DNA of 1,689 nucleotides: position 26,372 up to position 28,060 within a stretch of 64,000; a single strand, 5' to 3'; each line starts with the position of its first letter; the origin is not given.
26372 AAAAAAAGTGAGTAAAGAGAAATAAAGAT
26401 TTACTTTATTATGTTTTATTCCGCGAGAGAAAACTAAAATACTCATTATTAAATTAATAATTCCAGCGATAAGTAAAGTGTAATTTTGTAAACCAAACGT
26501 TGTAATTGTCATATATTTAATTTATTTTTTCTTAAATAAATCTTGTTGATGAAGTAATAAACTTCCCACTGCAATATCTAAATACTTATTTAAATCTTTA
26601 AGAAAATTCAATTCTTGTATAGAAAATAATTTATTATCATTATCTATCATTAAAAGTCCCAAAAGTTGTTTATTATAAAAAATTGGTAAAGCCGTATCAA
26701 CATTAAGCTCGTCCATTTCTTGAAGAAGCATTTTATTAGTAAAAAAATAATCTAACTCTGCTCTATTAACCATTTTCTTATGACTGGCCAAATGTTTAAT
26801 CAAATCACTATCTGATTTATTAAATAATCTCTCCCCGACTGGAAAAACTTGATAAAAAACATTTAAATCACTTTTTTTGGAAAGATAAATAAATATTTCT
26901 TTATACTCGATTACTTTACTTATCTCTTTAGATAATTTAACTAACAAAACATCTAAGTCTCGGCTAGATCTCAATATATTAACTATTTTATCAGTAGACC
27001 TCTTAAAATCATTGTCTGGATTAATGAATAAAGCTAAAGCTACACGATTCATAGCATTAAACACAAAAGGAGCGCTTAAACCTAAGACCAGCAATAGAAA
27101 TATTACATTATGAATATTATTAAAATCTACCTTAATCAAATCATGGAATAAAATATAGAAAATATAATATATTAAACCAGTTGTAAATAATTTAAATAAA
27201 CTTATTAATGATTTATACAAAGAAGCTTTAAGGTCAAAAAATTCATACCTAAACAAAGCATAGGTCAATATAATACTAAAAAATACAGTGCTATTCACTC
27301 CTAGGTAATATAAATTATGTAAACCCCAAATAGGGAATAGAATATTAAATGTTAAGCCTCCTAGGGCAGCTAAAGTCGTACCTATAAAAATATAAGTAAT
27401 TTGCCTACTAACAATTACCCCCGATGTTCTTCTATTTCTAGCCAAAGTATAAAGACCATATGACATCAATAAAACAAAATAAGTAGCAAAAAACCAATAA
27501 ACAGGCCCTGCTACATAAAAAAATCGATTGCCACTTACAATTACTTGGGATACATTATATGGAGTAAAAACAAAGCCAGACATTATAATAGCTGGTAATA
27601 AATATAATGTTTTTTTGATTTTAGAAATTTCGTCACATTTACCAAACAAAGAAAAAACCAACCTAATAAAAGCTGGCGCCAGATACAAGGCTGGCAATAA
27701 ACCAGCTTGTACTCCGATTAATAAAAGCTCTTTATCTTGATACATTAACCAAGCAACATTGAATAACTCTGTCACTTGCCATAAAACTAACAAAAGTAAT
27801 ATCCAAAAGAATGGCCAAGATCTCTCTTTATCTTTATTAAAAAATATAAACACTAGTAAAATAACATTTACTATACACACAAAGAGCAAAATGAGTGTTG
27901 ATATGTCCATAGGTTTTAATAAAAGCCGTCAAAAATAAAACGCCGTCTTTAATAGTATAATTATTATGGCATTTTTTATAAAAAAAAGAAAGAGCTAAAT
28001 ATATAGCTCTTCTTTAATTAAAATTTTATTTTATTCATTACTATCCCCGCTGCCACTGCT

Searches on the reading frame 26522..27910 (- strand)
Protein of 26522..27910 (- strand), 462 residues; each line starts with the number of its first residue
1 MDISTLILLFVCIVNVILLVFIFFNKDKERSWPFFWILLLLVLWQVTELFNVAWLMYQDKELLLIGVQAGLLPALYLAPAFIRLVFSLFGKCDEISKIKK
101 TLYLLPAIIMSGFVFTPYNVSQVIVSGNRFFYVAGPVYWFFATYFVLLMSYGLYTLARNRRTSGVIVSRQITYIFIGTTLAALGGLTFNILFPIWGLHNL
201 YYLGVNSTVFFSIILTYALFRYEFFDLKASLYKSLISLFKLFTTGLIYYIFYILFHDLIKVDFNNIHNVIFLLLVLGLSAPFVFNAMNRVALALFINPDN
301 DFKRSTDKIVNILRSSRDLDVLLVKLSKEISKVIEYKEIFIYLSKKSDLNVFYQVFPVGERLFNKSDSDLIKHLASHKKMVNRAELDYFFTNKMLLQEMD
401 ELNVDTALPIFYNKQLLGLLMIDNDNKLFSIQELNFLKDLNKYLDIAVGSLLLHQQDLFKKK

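Call 97: search_protein_families(library=pfam, proteins=[window:26522-27910:-], max_evalue=0.00001)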
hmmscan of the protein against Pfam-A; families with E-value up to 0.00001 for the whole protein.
window:26522-27910:- (462 aa): 1 family
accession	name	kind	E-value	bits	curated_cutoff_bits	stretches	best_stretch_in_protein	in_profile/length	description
PF16927.11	HisKA_7TM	-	6.3e-12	46.3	28.6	1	8-227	2-222/224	N-terminal 7TM region of histidine kinase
